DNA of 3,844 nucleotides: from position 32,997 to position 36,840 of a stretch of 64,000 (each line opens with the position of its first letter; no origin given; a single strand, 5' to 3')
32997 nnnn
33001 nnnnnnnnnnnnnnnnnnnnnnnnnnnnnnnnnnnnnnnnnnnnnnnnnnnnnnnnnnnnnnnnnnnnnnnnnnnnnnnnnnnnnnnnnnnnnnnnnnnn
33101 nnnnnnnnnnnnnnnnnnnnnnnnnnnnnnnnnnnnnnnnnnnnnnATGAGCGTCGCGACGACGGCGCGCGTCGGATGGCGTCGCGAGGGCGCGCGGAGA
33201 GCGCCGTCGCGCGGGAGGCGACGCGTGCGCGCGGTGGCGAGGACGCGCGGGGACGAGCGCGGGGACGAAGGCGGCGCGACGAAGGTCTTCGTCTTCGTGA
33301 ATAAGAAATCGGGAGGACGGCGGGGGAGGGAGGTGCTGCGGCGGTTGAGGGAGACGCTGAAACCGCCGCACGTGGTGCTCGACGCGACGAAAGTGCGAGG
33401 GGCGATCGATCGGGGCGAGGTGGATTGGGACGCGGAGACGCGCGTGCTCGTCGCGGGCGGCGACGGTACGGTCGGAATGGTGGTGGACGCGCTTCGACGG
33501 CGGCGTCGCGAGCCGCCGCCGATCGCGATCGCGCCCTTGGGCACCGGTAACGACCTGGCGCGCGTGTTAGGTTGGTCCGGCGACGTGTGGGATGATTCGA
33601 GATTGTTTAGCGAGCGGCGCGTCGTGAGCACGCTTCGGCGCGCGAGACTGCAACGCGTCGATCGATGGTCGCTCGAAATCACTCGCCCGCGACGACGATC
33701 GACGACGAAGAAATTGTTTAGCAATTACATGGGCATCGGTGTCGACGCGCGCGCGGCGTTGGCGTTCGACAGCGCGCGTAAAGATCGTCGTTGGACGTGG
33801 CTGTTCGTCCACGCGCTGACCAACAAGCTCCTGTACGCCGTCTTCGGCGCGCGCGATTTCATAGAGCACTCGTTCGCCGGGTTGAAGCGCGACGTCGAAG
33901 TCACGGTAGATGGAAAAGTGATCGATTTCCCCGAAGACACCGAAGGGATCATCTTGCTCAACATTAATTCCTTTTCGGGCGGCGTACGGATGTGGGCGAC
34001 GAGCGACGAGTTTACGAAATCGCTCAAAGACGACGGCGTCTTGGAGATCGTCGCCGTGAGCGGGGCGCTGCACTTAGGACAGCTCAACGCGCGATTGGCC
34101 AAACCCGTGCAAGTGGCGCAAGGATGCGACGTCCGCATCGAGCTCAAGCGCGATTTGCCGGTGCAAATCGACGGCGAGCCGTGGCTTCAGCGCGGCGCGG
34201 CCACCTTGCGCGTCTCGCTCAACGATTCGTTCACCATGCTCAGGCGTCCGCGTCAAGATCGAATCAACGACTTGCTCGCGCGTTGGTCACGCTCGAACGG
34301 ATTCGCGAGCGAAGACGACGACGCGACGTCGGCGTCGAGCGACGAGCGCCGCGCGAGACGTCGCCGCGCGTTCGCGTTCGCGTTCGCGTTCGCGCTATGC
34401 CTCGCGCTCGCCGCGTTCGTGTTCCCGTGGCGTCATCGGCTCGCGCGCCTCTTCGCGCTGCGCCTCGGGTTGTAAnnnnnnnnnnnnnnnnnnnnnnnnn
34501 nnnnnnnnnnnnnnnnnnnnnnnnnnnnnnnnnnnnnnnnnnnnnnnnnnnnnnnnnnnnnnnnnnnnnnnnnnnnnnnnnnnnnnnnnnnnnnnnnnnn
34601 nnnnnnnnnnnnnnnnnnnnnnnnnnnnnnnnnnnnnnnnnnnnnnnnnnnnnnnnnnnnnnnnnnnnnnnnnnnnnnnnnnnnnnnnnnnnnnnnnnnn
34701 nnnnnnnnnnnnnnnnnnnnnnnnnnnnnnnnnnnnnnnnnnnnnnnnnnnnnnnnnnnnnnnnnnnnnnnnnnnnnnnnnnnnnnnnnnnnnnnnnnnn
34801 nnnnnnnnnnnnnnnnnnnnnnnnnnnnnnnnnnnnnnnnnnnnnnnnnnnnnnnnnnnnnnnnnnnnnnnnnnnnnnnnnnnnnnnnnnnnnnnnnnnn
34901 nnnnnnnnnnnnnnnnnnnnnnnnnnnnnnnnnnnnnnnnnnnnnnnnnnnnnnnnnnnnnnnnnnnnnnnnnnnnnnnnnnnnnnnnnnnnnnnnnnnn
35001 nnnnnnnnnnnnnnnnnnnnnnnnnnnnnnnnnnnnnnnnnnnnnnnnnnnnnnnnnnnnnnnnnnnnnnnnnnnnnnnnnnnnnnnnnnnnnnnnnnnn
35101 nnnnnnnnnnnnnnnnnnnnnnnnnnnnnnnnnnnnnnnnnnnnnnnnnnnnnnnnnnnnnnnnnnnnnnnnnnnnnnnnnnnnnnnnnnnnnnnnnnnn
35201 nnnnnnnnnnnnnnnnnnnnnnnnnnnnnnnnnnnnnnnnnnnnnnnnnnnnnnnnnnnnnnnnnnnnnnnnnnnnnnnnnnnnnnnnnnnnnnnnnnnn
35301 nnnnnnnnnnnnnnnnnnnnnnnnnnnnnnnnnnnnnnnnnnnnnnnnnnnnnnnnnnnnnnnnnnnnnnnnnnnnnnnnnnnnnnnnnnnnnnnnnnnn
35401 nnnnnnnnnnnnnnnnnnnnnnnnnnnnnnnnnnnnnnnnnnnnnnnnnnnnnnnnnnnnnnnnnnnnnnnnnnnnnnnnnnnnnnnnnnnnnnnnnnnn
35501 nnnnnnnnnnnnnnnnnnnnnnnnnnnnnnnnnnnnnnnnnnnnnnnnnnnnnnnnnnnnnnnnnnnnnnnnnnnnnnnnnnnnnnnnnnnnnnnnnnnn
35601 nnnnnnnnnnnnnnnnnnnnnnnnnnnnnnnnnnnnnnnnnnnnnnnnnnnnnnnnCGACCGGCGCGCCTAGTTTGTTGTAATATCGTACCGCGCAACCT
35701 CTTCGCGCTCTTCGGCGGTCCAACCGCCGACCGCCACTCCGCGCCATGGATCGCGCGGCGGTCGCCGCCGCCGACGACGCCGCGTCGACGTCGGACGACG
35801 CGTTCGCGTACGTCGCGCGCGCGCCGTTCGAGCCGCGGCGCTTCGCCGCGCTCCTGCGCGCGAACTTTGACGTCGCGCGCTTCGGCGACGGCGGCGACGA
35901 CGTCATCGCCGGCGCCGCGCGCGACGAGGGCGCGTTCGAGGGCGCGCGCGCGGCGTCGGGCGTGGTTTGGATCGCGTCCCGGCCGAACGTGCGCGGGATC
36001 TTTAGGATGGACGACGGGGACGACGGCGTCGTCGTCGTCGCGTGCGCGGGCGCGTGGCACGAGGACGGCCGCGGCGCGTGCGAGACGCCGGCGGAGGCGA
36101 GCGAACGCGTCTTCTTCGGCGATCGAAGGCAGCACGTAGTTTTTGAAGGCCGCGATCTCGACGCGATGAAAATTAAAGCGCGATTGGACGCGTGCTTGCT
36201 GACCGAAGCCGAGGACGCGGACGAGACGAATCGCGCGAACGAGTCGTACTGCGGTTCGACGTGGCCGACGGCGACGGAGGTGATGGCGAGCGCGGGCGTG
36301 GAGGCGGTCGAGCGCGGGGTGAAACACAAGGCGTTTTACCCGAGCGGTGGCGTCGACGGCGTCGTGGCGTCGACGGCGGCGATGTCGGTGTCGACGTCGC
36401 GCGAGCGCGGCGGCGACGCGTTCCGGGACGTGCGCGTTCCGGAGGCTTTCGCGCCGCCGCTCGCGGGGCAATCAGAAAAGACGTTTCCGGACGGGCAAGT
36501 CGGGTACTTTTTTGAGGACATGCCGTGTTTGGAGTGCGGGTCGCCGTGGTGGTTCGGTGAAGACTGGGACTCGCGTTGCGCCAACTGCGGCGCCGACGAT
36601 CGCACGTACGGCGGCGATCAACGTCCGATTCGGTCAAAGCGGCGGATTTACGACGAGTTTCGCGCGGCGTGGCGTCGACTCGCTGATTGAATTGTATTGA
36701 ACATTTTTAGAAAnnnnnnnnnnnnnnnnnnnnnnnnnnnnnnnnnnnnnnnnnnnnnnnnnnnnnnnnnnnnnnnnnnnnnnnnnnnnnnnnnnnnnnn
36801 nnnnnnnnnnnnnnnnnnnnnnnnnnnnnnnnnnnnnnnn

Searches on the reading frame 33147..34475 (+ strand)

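Call 12: search_protein_families(library=pfam, proteins=[window:33147-34475:+], max_evalue=0.001)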
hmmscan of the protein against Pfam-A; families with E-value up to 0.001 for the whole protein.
window:33147-34475:+ (442 aa): 2 families
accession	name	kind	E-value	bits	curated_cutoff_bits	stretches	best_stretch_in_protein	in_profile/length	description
PF00609.24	DAGK_acc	-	1e-46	159.6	27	1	191-345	2-158/158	Diacylglycerol kinase accessory domain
PF00781.29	DAGK_cat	-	8.8e-26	90.4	23.6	1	46-155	1-113/125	Diacylglycerol kinase catalytic domain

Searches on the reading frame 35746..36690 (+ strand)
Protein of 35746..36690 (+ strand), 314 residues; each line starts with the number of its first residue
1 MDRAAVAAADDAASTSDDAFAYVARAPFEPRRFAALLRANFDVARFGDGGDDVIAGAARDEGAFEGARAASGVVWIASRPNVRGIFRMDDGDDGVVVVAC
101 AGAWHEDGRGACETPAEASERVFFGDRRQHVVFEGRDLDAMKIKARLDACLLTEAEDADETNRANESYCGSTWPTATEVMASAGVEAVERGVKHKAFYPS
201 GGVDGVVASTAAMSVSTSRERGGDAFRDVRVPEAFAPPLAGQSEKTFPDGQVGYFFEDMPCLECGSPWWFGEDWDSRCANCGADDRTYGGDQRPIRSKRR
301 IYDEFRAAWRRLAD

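Call 12: search_protein_families(library=pfam, proteins=[window:35746-36690:+], max_evalue=0.001)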
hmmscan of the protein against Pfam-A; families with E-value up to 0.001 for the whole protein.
window:35746-36690:+ (314 aa): 1 family
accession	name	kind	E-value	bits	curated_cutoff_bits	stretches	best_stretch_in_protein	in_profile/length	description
PF07683.19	CobW_C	-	7.1e-08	32.7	22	1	82-151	33-94/94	Cobalamin synthesis protein cobW C-terminal domain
